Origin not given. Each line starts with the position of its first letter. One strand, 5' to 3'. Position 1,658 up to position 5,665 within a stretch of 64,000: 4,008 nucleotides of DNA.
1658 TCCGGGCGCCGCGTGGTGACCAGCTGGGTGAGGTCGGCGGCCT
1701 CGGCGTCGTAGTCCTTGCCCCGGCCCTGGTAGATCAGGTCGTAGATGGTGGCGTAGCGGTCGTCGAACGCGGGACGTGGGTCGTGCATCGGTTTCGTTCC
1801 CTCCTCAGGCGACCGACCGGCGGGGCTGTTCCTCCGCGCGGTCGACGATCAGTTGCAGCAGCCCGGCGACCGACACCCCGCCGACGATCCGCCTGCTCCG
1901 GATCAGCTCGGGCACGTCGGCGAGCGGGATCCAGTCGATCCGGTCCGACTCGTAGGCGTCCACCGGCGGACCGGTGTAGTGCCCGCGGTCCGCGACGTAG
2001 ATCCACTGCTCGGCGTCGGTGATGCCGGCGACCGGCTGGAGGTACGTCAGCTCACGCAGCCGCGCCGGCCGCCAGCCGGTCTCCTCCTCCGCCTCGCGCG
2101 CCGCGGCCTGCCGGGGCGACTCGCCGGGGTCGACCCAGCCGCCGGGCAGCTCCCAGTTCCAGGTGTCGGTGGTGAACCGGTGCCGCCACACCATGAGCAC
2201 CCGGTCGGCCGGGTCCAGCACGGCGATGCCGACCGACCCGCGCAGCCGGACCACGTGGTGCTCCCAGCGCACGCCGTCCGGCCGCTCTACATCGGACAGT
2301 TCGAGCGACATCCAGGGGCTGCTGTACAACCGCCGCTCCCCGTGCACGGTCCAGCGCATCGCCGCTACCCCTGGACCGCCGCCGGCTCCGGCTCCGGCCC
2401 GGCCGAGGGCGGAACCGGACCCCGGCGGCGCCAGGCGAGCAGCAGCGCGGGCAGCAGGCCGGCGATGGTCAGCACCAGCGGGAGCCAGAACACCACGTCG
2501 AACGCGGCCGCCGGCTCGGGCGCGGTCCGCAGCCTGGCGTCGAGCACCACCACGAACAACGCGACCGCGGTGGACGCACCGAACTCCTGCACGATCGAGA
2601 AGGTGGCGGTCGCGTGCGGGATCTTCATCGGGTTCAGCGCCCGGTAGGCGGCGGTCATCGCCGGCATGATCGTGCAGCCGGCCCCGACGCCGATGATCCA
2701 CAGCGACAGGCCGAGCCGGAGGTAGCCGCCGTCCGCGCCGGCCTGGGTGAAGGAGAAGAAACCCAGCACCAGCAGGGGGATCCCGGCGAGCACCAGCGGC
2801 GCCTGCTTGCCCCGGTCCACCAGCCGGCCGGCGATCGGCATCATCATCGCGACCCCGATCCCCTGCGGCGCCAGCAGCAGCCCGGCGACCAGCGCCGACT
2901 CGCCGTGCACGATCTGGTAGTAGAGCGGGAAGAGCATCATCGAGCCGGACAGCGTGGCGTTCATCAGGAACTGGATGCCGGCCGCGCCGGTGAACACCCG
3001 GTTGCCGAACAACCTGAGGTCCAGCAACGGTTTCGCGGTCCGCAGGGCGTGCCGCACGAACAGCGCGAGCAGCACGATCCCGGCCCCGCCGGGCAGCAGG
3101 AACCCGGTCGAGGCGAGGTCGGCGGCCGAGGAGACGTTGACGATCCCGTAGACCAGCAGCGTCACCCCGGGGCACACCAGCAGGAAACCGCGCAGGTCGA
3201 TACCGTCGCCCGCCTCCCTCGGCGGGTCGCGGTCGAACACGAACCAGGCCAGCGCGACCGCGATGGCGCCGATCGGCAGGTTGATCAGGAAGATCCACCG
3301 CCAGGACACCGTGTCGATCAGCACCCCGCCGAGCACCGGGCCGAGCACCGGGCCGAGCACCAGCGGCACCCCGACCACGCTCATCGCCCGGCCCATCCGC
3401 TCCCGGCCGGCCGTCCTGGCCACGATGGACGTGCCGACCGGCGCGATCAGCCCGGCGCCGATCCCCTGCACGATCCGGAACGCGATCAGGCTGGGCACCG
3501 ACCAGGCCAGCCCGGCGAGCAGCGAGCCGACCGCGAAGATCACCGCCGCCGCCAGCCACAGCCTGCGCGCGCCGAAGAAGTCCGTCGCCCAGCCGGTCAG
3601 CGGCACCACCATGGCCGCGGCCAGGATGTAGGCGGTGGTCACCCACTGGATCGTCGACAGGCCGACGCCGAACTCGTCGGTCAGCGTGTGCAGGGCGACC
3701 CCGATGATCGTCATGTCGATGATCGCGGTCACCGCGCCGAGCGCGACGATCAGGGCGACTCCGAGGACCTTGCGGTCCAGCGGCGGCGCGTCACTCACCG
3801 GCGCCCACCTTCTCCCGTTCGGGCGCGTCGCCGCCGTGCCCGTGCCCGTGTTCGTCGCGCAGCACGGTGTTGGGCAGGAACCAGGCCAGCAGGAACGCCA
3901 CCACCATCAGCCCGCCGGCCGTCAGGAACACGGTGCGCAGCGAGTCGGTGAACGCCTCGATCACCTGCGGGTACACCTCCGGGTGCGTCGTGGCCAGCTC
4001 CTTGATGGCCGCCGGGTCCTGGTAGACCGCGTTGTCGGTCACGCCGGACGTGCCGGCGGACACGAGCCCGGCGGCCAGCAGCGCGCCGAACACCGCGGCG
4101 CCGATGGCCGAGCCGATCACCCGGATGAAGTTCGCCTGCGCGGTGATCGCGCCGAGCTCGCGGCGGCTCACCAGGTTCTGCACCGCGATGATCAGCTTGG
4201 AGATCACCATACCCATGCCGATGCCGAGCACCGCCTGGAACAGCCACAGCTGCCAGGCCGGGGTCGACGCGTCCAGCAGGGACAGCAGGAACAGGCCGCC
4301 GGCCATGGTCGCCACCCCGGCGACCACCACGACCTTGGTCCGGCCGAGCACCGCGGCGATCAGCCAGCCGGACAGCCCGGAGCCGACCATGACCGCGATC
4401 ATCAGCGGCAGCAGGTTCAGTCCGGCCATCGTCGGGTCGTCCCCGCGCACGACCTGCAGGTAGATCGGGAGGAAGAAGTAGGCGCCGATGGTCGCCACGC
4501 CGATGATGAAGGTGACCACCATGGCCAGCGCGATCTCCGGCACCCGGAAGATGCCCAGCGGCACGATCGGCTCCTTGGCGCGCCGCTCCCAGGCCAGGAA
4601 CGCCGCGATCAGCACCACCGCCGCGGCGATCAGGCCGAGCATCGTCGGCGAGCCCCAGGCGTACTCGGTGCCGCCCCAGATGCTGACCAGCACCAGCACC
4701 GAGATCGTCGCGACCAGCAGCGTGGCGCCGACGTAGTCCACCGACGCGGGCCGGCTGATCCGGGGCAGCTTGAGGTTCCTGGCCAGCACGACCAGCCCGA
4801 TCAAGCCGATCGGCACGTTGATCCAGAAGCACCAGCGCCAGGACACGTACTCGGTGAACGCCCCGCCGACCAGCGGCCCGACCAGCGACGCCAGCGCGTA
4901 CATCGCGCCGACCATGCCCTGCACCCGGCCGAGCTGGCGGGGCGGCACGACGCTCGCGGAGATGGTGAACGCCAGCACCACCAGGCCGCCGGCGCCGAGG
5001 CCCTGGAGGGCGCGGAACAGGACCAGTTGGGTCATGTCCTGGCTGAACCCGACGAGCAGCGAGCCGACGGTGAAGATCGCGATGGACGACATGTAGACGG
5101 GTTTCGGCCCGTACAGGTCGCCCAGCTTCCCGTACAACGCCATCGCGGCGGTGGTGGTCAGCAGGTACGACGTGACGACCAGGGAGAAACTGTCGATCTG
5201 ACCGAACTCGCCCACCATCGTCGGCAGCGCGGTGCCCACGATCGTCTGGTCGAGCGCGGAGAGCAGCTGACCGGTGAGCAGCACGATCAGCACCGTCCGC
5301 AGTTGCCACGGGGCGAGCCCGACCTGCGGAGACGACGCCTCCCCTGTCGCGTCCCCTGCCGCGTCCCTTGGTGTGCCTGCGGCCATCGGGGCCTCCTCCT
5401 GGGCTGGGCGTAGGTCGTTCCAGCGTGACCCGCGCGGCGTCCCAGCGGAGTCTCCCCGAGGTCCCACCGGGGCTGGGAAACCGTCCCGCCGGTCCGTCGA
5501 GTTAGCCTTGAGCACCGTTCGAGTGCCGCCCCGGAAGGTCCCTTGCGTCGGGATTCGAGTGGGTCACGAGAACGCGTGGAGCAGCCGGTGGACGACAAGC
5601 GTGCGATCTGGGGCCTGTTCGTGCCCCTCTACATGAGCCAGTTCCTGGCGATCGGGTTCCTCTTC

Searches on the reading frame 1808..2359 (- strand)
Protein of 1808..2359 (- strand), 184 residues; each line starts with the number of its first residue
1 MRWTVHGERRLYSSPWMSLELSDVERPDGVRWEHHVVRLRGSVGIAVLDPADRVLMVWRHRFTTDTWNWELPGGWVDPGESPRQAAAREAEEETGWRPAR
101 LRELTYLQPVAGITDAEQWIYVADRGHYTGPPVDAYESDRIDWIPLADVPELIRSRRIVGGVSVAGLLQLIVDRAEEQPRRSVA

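Call 44: find_homologous_proteins(query=window:1808-2359:-, max_evalue=1e-30)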
Query seq(184 aa) (184 aa): 506 proteins with E <= 1e-30 among 1154 candidates; the best 120 are listed.
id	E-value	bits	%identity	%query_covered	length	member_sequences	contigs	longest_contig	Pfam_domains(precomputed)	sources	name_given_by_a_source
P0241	3.0e-119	414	100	100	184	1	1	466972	PF28549.1,PF00293.35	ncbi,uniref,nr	ncbi:NUDIX hydrolase [Actinophytocola gossypii]|uniref:NUDIX hydrolase n=1 Tax=Actinophytocola gossy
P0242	5.6e-107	374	91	100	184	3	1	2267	PF00293.35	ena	-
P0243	5.6e-100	351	83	100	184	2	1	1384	PF28549.1,PF00293.35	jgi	jgi:8-oxo-dGTP pyrophosphatase MutT (NUDIX family)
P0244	6.7e-99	348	82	100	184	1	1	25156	PF00293.35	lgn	-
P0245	1.7e-98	346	83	100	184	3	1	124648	PF00293.35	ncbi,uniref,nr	ncbi:NUDIX hydrolase [Actinophytocola xanthii]|uniref:NUDIX hydrolase n=1 Tax=Actinophytocola xanthi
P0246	1.5e-86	307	76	100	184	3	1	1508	PF00293.35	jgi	jgi:8-oxo-dGDP phosphatase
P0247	7.5e-85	302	73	99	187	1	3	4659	PF28549.1,PF00293.35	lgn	-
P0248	2.7e-84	300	74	97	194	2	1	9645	PF28549.1,PF00293.35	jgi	jgi:8-oxo-dGTP pyrophosphatase MutT (NUDIX family)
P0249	3.1e-82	293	73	95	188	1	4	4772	PF00293.35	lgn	-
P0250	8.4e-82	292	73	98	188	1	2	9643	PF00293.35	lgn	-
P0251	7.9e-81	289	72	93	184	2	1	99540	PF28549.1,PF00293.35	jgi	jgi:8-oxo-dGDP phosphatase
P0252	6.0e-80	286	70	96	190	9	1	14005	PF00293.35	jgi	jgi:8-oxo-dGDP phosphatase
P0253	2.4e-78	281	69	98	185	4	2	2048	PF28549.1,PF00293.35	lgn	-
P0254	3.7e-77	277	71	93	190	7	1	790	PF00293.35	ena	-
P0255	1.6e-76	274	69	95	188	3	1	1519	PF00293.35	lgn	-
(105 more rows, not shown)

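Call 45: find_encoding_contigs(protein=P0241, flank=10000, max_places=2)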
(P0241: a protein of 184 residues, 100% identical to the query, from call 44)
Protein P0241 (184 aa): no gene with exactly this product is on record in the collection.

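Call 46: find_encoding_contigs(protein=P0245, flank=10000, max_places=2)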
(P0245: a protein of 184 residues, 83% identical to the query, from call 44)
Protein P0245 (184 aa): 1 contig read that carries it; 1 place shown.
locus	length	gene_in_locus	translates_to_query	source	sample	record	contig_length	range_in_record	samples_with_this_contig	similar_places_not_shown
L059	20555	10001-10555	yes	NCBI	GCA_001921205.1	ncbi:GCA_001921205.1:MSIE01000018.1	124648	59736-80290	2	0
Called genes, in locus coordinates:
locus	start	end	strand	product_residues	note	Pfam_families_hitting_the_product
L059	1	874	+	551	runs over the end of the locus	PF00501:AMP-binding, PF13193:AMP-binding_C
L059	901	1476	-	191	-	PF13676:TIR_2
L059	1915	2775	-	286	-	PF00296:Bac_luciferase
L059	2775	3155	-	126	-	PF04486:SchA_CurD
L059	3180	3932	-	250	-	PF00106:adh_short, PF08659:KR, PF13561:adh_short_C2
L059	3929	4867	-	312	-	PF04909:Amidohydro_2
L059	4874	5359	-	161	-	PF02311:AraC_binding (weak), PF05899:Cupin_3 (weak), PF07883:Cupin_2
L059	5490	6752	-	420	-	PF07690:MFS_1, PF13000:Acatn (faint)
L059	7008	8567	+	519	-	PF00083:Sugar_tr, PF06609:TRI12, PF07690:MFS_1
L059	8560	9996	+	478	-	PF00083:Sugar_tr, PF07690:MFS_1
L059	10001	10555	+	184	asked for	PF00293:NUDIX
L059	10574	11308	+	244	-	PF13489:Methyltransf_23 (weak), PF08241:Methyltransf_11, PF08242:Methyltransf_12, PF13649:Methyltransf_25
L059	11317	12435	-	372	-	PF01041:DegT_DnrJ_EryC1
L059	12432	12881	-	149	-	PF05523:FdtA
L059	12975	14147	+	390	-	PF21036:EryCIII-like_N, PF00201:UDPGT (weak), PF06722:EryCIII-like_C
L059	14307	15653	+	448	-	PF02737:3HCDH_N (weak), PF03446:NAD_binding_2 (weak), PF03721:UDPG_MGDP_dh_N, PF03807:F420_oxidored (faint), PF00984:UDPG_MGDP_dh, PF03720:UDPG_MGDP_dh_C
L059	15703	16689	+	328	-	PF00106:adh_short (faint), PF01073:3Beta_HSD, PF01370:Epimerase, PF02719:Polysacc_synt_2, PF04321:RmlD_sub_bind, PF13460:NAD_binding_10, PF16363:GDP_Man_Dehyd, PF07993:NAD_binding_4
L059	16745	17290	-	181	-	PF10027:DUF2269 (weak)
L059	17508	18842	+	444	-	PF08240:ADH_N, PF00107:ADH_zinc_N, PF13602:ADH_zinc_N_2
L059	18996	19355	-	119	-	-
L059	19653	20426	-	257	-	PF00106:adh_short, PF08659:KR, PF13561:adh_short_C2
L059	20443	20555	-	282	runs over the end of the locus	PF00583:Acetyltransf_1 (faint)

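Call 48: search_protein_families(library=ncbifam, proteins=[L059:15703-16689:+, L059:14307-15653:+, L059:12975-14147:+, L059:12432-12881:-, L059:11317-12435:-], max_evalue=1e-10)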
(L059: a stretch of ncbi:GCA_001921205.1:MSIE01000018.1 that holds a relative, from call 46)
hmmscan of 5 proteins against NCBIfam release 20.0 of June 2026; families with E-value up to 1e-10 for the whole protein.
L059:15703-16689:+ (328 aa): 21 families
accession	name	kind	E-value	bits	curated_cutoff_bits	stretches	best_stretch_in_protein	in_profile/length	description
TIGR04180.1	EDH_00030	hypoth_equivalog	9.3e-51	172.6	475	1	4-299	1-295/297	NAD-dependent 4,6-dehydratase LegB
TIGR01181.1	dTDP_gluc_dehyt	equivalog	7.5e-46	156.7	365.1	1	4-320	2-318/321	dTDP-glucose 4,6-dehydratase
NF008872.0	PRK11908.1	equivalog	5.8e-36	124.2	294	1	1-315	1-337/349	bifunctional UDP-4-keto-pentose/UDP-xylose synthase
NF005998.1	PRK08125.1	equivalog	3.8e-33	114.8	777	1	2-312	316-648/649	bifunctional UDP-4-amino-4-deoxy-L-arabinose formyltransferase/UDP-glucuronic acid oxidase ArnA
TIGR01179.1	galE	equivalog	1.2e-29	103.2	262.3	1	3-181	1-180/332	UDP-glucose 4-epimerase GalE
NF007582.0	PRK10217.1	equivalog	1.6e-29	103.1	698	1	1-321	1-340/355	dTDP-glucose 4,6-dehydratase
NF007490.0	PRK10084.1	subfamily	3.9e-28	98.5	649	1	3-323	2-344/361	dTDP-glucose 4,6-dehydratase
TIGR03466.1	HpnA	hypoth_equivalog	4.5e-24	84.9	367.65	1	3-241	2-230/327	hopanoid-associated sugar epimerase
TIGR02197.1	heptose_epim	equivalog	1.5e-23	83.4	274.6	1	4-313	1-313/316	ADP-glyceromanno-heptose 6-epimerase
NF007956.0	PRK10675.1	subfamily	3.5e-21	75.7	394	1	3-179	2-182/338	UDP-glucose 4-epimerase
NF011728.1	PRK15181.1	equivalog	1.3e-20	73.8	760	1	3-313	17-337/348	Vi polysaccharide biosynthesis UDP-N-acetylglucosaminuronic acid C-4 epimerase TviC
NF052578.1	StrlDmthSdmBMthl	equivalog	5.4e-19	69.1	600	1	5-241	4-229/328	sterol demethylase protein SdmB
TIGR02622.1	CDP_4_6_dhtase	equivalog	9.6e-19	67.7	278.45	1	3-315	6-332/352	CDP-glucose 4,6-dehydratase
NF042422.1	oxyalk_red_OleD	equivalog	1.4e-18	67.4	580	1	3-229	2-217/329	2-alkyl-3-oxoalkanoate reductase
NF058621.1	DiazavRedAvaA7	equivalog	1.4e-16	61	400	1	3-306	2-301/304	3-diazoavenalumate denitrifying reductase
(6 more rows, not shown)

L059:14307-15653:+ (448 aa): 7 families
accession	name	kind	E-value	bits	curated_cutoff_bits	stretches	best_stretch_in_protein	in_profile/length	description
TIGR03026.1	NDP-sugDHase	subfamily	2.6e-100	336.1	189.8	1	11-425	2-412/413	nucleotide sugar dehydrogenase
NF040825.1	UDPMaNacDH_Arch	equivalog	1.3e-72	244.9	750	1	11-448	2-415/418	UDP-N-acetyl-D-mannosamine dehydrogenase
NF041297.1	UDPGDh_AglM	equivalog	1e-58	199.3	670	1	11-431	2-420/429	UDP-glucose 6-dehydrogenase AglM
NF008286.0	PRK11064.1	equivalog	3e-57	194.1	459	1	11-412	5-406/420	UDP-N-acetyl-D-mannosamine dehydrogenase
NF047673.2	TeichurnBiosyTuaD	equivalog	8.7e-47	160.2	700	1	11-448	3-431/439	UDP-glucose 6-dehydrogenase TuaD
NF011729.0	PRK15182.1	equivalog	2.8e-40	138.4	592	1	6-406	3-392/425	Vi polysaccharide biosynthesis UDP-N-acetylglucosamine C-6 dehydrogenase TviB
NF011631.0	PRK15057.1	equivalog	6.5e-14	51.8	757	1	10-278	1-258/388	UDP-glucose 6-dehydrogenase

L059:12975-14147:+ (390 aa): 4 families
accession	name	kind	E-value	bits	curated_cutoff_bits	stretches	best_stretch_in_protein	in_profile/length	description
TIGR04516.1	glycosyl_450act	subfamily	1.4e-44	152.9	440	1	1-390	1-414/418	activator-dependent family glycosyltransferase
TIGR01426.2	MGT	subfamily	1.8e-29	103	260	1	220-384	221-385/393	macrolide family glycosyltransferase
NF033129.1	macro_glyco_Mgt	subfamily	6.5e-14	51.7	700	1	256-376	259-378/393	macrolide-inactivating glycosyltransferase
NF000362.1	self_GT_OleI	exception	2e-13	50.3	700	1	223-386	253-416/424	OleI family self-immunity macrolide glycosyltransferase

L059:12432-12881:- (149 aa): 0 families

L059:11317-12435:- (372 aa): 7 families
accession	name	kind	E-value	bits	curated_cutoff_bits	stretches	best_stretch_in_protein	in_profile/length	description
NF008658.2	PRK11658.1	equivalog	5.4e-71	239.2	631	1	21-362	18-376/379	UDP-4-amino-4-deoxy-L-arabinose aminotransferase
TIGR03588.1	PseC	equivalog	3.4e-61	207.3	423.5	1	22-362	16-379/380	UDP-4-amino-4,6-dideoxy-N-acetyl-beta-L-altrosamine transaminase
NF008687.0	PRK11706.1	equivalog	1.3e-55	188.7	375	1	45-362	40-373/375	dTDP-4-amino-4,6-dideoxygalactose transaminase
TIGR04427.1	PLP_DesI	equivalog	4e-52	177.6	650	1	25-362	40-382/390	dTDP-4-dehydro-6-deoxyglucose aminotransferase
TIGR04181.1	NHT_00031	hypoth_equivalog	1.2e-49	169.2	420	1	28-343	21-358/359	LegC family aminotransferase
TIGR02379.1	ECA_wecE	subfamily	5.9e-42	143.8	434.85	1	51-360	46-372/376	dTDP-4-amino-4,6-dideoxy-D-glucose transaminase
NF011936.0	PRK15407.1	equivalog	6.7e-36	123.9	423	1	30-212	59-251/440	lipopolysaccharide biosynthesis protein RfbH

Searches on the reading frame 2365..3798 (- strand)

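Call 5: search_protein_families(library=pfam, proteins=[window:2365-3798:-])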
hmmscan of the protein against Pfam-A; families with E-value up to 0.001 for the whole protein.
window:2365-3798:- (477 aa): 4 families
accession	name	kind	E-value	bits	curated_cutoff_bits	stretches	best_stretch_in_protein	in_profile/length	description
PF07690.21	MFS_1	-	1.3e-53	182.6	33.4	1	19-410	2-345/347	Major Facilitator Superfamily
PF00083.30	Sugar_tr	-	3.7e-10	39.7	22.3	1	48-187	37-191/452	Sugar (and other) transporter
PF06609.19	TRI12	-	1.7e-05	23.9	23.2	1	53-270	83-313/599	Fungal trichothecene efflux pump (TRI12)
PF03092.22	BT1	-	0.0002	20.6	22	1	38-187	15-174/432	BT1 family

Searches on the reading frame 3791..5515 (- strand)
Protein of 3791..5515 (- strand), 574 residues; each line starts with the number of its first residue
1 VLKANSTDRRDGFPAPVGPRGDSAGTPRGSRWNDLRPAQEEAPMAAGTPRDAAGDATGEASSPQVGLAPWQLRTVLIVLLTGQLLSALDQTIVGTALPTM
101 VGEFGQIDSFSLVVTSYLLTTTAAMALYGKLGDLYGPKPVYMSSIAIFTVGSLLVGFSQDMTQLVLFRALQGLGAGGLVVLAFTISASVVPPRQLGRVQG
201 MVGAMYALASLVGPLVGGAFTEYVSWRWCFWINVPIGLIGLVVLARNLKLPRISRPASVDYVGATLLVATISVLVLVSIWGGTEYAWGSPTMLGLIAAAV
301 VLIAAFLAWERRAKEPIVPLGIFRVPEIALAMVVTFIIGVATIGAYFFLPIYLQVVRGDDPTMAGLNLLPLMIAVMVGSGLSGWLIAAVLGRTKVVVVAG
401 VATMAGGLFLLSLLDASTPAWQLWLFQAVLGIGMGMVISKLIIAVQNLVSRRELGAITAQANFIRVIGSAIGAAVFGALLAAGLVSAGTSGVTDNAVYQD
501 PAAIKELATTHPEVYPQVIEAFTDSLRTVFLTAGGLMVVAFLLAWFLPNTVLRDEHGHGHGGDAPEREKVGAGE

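Call 5: search_protein_families(library=pfam, proteins=[window:3791-5515:-])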
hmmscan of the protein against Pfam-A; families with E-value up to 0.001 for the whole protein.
window:3791-5515:- (574 aa): 3 families
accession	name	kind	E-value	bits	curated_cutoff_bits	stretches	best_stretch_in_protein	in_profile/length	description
PF07690.21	MFS_1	-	1e-53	183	33.4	1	79-473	1-347/347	Major Facilitator Superfamily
PF00083.30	Sugar_tr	-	2.5e-11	43.6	22.3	1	110-243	48-187/452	Sugar (and other) transporter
PF06609.19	TRI12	-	1e-07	31.3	23.2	1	94-340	64-324/599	Fungal trichothecene efflux pump (TRI12)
